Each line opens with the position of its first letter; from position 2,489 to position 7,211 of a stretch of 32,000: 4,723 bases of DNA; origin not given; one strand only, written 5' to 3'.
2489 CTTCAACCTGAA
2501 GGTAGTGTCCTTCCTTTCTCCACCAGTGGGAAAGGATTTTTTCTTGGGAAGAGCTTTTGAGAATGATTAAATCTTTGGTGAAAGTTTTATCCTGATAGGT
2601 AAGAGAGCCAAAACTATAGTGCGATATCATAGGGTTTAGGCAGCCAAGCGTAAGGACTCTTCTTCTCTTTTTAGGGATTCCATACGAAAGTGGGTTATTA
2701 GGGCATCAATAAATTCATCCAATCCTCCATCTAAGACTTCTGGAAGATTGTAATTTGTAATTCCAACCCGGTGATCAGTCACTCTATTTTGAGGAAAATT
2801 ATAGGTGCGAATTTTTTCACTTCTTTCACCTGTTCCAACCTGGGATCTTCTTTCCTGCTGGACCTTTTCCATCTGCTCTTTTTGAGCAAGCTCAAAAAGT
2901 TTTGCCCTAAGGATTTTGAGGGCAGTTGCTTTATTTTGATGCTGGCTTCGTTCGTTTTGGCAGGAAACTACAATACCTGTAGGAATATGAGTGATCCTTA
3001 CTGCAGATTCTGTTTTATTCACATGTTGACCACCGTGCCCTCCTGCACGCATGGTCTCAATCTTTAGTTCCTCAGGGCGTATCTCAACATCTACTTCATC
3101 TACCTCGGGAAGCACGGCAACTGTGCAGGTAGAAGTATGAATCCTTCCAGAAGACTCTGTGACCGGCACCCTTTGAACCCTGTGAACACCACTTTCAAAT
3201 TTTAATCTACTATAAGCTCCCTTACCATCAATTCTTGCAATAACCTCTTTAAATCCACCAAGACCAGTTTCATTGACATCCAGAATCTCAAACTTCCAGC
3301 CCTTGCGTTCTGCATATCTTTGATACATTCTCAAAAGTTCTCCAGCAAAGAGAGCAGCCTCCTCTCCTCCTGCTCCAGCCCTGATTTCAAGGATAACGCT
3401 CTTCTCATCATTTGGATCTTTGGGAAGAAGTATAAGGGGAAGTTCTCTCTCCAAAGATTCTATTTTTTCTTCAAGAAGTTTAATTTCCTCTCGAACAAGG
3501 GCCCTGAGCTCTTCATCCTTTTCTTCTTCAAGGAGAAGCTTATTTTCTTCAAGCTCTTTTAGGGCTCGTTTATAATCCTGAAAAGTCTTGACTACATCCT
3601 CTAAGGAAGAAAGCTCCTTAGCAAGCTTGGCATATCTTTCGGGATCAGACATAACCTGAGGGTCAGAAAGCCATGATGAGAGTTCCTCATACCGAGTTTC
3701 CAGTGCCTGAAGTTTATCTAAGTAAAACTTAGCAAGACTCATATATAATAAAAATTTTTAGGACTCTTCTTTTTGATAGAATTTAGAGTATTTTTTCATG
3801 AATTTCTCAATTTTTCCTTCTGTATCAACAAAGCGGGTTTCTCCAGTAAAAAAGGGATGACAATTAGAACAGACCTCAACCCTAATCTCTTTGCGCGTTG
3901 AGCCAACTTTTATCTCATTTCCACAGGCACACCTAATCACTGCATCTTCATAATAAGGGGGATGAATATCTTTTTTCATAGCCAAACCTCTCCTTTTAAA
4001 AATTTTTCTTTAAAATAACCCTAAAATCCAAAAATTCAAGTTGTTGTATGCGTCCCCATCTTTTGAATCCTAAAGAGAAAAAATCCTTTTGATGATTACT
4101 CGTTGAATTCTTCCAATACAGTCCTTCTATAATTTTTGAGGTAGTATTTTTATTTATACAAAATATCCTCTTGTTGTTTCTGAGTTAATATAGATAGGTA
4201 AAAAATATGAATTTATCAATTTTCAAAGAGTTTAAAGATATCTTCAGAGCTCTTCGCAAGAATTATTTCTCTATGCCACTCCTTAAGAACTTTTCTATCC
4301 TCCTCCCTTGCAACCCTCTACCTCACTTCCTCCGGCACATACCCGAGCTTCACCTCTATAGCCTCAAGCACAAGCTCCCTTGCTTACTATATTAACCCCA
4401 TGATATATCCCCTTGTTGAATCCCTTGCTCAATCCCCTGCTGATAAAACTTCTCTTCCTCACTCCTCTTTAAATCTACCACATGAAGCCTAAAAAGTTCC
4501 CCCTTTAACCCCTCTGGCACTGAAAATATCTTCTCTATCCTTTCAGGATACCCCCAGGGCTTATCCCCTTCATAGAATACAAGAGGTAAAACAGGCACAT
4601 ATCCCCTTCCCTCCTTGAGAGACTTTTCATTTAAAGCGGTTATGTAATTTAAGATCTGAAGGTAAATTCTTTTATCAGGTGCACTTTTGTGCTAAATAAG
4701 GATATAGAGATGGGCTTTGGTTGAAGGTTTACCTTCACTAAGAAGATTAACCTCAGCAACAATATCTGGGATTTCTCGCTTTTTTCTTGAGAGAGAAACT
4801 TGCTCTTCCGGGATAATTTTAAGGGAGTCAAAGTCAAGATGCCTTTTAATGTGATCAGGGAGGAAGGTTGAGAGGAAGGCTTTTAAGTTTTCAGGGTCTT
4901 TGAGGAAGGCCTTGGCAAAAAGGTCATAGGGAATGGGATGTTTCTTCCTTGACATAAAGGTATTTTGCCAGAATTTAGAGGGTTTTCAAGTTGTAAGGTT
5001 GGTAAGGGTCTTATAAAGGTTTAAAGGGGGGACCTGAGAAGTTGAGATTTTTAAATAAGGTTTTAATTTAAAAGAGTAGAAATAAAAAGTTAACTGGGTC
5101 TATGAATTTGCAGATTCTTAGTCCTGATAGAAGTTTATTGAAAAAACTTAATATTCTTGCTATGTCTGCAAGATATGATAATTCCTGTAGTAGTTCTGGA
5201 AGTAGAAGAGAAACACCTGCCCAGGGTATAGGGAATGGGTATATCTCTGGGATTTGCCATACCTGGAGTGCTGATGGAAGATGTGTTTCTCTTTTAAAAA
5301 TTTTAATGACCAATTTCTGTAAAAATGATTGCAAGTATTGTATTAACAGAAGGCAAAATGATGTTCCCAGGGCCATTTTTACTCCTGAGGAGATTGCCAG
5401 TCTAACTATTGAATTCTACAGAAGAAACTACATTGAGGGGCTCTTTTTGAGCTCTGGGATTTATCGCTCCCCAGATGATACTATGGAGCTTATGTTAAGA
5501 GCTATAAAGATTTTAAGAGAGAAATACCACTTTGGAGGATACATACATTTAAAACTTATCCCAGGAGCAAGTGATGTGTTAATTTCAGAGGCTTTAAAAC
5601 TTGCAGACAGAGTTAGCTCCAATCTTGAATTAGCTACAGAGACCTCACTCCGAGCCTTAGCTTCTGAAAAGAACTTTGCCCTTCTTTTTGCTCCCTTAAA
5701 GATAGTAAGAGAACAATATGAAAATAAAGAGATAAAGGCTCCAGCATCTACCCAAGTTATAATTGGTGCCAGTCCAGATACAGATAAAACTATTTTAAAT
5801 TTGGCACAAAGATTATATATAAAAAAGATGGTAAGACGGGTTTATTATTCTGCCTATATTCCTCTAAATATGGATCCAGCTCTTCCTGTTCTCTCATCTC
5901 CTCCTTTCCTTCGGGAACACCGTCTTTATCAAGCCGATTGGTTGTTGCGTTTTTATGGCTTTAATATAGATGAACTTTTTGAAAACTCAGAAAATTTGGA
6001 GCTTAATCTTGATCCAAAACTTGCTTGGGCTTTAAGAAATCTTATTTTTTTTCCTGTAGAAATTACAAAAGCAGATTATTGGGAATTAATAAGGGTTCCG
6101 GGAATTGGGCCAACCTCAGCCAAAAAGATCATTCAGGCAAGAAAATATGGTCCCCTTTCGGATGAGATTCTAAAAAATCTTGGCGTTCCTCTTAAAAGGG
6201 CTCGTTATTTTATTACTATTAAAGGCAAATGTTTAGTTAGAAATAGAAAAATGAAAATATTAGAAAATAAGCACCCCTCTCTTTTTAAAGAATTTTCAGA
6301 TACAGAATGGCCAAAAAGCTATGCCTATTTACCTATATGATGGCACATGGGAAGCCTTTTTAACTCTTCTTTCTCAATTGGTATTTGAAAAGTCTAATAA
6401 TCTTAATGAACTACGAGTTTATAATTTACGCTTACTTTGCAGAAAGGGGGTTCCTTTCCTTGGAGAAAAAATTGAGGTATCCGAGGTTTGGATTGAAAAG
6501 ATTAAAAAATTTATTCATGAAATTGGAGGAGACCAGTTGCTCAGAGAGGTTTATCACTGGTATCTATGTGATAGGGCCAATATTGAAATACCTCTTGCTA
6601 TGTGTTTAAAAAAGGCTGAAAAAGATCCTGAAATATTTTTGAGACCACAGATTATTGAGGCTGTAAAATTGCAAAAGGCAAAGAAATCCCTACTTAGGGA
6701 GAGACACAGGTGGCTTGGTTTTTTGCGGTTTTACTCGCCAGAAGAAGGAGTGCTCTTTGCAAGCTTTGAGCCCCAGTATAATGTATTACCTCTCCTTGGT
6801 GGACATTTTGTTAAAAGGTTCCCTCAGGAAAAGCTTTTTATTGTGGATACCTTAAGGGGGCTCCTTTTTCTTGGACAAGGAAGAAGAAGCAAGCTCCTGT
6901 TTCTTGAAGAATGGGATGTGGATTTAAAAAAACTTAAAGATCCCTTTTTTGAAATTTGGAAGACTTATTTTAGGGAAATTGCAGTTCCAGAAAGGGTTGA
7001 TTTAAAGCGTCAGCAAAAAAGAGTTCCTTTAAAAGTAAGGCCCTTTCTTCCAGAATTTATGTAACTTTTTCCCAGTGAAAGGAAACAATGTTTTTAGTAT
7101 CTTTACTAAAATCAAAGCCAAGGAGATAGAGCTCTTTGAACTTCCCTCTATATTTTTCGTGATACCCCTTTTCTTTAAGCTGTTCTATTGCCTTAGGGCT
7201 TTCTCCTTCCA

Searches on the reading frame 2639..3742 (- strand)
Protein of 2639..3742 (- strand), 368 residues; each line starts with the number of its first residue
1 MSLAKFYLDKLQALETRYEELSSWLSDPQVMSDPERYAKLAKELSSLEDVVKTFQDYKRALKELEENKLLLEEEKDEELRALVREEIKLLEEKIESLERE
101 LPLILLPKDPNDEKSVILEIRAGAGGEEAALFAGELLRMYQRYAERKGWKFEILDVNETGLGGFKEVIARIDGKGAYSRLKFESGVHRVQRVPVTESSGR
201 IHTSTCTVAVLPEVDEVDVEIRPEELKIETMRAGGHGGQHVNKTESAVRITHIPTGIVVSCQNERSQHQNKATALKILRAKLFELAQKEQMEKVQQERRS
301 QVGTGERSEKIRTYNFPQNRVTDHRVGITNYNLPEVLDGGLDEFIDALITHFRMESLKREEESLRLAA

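Call 70: search_protein_families(library=pfam, proteins=[window:2639-3742:-], max_evalue=0.00001)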
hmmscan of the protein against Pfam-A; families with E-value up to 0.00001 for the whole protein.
window:2639-3742:- (368 aa): 2 families
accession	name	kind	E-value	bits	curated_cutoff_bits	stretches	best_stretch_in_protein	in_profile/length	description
PF03462.23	PCRF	-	2.4e-80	269.4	24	1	14-208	1-194/194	PCRF domain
PF00472.26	RF-1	-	1.2e-45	154.6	35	1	215-325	1-116/116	RF-1 domain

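Call 71: search_protein_families(library=ncbifam, proteins=[window:2639-3742:-], max_evalue=0.00001)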
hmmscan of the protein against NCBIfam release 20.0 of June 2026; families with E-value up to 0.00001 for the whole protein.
window:2639-3742:- (368 aa): 5 families
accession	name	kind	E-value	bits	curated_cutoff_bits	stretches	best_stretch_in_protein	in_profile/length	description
TIGR00019.1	prfA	equivalog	4.5e-164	545.6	423.25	1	5-359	4-357/361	peptide chain release factor 1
NF001859.2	PRK00591.1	equivalog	7.2e-163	541.6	400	1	11-356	1-346/347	peptide chain release factor 1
TIGR00020.2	prfB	exception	7.4e-100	334.4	370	1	11-349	17-352/353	peptide chain release factor 2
TIGR03072.1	release_prfH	equivalog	4.6e-33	114.4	166.65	1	117-314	2-195/200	peptide chain release factor H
NF006718.0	PRK09256.1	equivalog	2.3e-11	43.5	100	1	218-251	9-42/140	alternative ribosome rescue aminoacyl-tRNA hydrolase ArfB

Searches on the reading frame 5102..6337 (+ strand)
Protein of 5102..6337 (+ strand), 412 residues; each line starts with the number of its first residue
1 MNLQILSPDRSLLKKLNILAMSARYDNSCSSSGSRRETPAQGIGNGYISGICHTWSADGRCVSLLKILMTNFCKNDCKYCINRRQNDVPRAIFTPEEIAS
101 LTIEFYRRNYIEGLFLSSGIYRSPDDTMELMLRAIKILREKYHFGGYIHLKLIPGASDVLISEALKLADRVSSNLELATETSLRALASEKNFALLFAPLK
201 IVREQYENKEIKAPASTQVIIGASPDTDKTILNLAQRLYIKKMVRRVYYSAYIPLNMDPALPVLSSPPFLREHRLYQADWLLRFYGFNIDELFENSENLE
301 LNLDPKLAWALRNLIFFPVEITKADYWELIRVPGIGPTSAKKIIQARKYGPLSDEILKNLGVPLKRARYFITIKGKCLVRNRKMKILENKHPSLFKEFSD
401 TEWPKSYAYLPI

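Call 70: search_protein_families(library=pfam, proteins=[window:5102-6337:+], max_evalue=0.00001)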
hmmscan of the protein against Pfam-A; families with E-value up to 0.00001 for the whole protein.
window:5102-6337:+ (412 aa): 1 family
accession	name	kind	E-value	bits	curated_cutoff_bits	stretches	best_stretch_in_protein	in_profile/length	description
PF04055.27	Radical_SAM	-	6.4e-09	36.6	29.5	1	68-236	2-164/166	Radical SAM superfamily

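Call 71: search_protein_families(library=ncbifam, proteins=[window:5102-6337:+], max_evalue=0.00001)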
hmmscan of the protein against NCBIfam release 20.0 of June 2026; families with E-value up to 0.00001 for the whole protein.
window:5102-6337:+ (412 aa): 2 families
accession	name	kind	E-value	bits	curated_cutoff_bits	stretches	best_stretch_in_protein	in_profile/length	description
TIGR03916.1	rSAM_link_UDG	hypoth_equivalog_domain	1.9e-156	521.4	343.5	1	13-380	2-383/415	putative DNA modification/repair radical SAM protein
TIGR02351.2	thiH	equivalog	5.3e-06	25.7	380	1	59-142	68-150/364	2-iminoacetate synthase ThiH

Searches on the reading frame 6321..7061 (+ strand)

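Call 70: search_protein_families(library=pfam, proteins=[window:6321-7061:+], max_evalue=0.00001)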
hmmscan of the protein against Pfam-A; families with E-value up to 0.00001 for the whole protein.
window:6321-7061:+ (247 aa): 1 family
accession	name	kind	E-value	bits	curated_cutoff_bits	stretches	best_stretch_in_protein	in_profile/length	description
PF13566.11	DUF4130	-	1.3e-30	106.9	27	1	100-245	16-146/146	Domain of unknown function (DUF4130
